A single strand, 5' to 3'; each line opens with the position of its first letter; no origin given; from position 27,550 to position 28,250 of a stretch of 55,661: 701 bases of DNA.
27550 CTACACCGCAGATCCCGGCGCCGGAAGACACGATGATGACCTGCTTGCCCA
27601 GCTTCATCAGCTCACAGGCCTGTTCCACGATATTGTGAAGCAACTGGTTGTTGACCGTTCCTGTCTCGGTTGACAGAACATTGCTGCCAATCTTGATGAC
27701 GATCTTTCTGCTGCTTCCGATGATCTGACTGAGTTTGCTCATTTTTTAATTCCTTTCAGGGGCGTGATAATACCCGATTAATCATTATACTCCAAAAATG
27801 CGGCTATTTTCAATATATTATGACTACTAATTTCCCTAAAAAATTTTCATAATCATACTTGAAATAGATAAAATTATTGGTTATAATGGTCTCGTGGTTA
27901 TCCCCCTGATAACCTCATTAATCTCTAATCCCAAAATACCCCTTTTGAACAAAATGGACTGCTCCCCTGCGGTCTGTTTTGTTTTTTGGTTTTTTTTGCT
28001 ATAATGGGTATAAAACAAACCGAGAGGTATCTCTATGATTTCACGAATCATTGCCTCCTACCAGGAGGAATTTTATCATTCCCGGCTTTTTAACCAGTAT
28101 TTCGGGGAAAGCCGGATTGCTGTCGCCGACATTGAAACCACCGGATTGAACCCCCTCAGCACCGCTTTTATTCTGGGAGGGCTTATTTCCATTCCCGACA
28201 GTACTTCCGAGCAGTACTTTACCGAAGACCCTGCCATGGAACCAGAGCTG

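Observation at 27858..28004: Orphan promoter-to-terminator unit encoding a ~105-nt RNA with four C-rich motifs between proB and the proA operon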

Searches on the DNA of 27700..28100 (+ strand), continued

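Call 63: search_with_rna_model(model_id=R2, source=window, filters=off, max_evalue=5)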
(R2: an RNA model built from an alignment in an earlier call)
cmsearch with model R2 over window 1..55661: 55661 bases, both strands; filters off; matches with E-value up to 5: 15.
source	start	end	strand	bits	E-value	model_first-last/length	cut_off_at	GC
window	27890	28000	+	113.2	7.5e-25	1-109/109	no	0.41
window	24142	24251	+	18.2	0.026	1-109/109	no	0.42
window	27931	28021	-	15.7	0.1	1-109/109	no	0.37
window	34379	34423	-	14.8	0.16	1-109/109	no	0.44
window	27836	27920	-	13.5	0.34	1-109/109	no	0.28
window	45542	45573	+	12.1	0.71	59-90/109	no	0.19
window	23031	23144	+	11.7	0.91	1-109/109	no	0.42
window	34393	34441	+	11.6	0.93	1-109/109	no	0.43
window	45542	45573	-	11.2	1.2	59-90/109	no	0.19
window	45454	45529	+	10.6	1.6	1-109/109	no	0.26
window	30855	30924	-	10.4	1.8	1-109/109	no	0.46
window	48001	48030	-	9.8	2.6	60-89/109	no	0.43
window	11069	11143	+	9.5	2.9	1-109/109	no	0.4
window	49513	49603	+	9.2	3.4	1-109/109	no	0.51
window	11636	11669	+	8.5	5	58-91/109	no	0.47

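Call 64: search_with_rna_model(model_id=R2, sources=[L004, L005, L006, L007, L008, L009, L010, L011, L012, L013, L014, L015, L016, L017, L018, L019, L020, L021, L022, L023, L024, L025, L026, L027, L028, L029, L030, L031, L032, L033, L034, L035, L036, L158, L159, L160, L161, L162], max_evalue=0.1)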
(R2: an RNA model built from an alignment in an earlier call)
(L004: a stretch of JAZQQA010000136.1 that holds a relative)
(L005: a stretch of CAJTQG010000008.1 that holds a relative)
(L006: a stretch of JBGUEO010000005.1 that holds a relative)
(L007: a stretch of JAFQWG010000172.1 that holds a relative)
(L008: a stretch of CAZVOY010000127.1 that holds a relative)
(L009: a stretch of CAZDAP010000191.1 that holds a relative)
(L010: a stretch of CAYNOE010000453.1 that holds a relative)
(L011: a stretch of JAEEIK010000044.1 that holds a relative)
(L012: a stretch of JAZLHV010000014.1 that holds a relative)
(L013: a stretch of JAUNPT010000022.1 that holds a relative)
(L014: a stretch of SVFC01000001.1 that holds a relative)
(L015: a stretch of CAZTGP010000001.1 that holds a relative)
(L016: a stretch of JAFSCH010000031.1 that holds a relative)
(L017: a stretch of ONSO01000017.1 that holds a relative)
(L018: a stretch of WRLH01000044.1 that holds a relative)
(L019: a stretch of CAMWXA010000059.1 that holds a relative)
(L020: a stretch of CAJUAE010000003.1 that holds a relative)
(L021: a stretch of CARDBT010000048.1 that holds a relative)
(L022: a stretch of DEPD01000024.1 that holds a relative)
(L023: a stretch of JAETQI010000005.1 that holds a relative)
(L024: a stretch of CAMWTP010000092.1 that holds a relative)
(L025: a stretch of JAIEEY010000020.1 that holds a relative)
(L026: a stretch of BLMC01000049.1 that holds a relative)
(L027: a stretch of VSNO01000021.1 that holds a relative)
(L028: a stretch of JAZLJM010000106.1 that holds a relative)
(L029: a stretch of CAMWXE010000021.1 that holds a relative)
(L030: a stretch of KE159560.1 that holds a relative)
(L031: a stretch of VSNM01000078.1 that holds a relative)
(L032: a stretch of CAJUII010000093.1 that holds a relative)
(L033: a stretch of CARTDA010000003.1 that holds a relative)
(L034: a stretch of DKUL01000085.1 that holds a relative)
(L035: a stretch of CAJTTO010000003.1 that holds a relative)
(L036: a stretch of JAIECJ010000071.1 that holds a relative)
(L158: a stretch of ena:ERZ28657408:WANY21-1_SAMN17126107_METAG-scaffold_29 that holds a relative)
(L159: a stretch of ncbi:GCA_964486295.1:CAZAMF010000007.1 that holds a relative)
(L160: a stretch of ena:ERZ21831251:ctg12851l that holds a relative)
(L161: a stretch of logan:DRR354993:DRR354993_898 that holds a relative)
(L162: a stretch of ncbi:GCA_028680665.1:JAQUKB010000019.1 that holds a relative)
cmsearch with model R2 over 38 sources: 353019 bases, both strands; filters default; matches with E-value up to 0.1: 8.
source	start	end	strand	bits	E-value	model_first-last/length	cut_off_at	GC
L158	9663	9771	+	129.1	8e-28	1-109/109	no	0.37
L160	8866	8974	+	125.4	6.1e-27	1-109/109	no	0.38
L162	9833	9941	+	122.8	2.5e-26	1-109/109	no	0.4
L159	9880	9988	+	119.9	1.3e-25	1-109/109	no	0.4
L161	9839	9941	+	90.3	1.3e-18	1-109/109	no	0.38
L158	9719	9754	-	24.8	0.0044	57-92/109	no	0.44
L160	8905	9012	-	24.6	0.0049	1-109/109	no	0.31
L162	9889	9924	-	23.8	0.0075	57-92/109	no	0.39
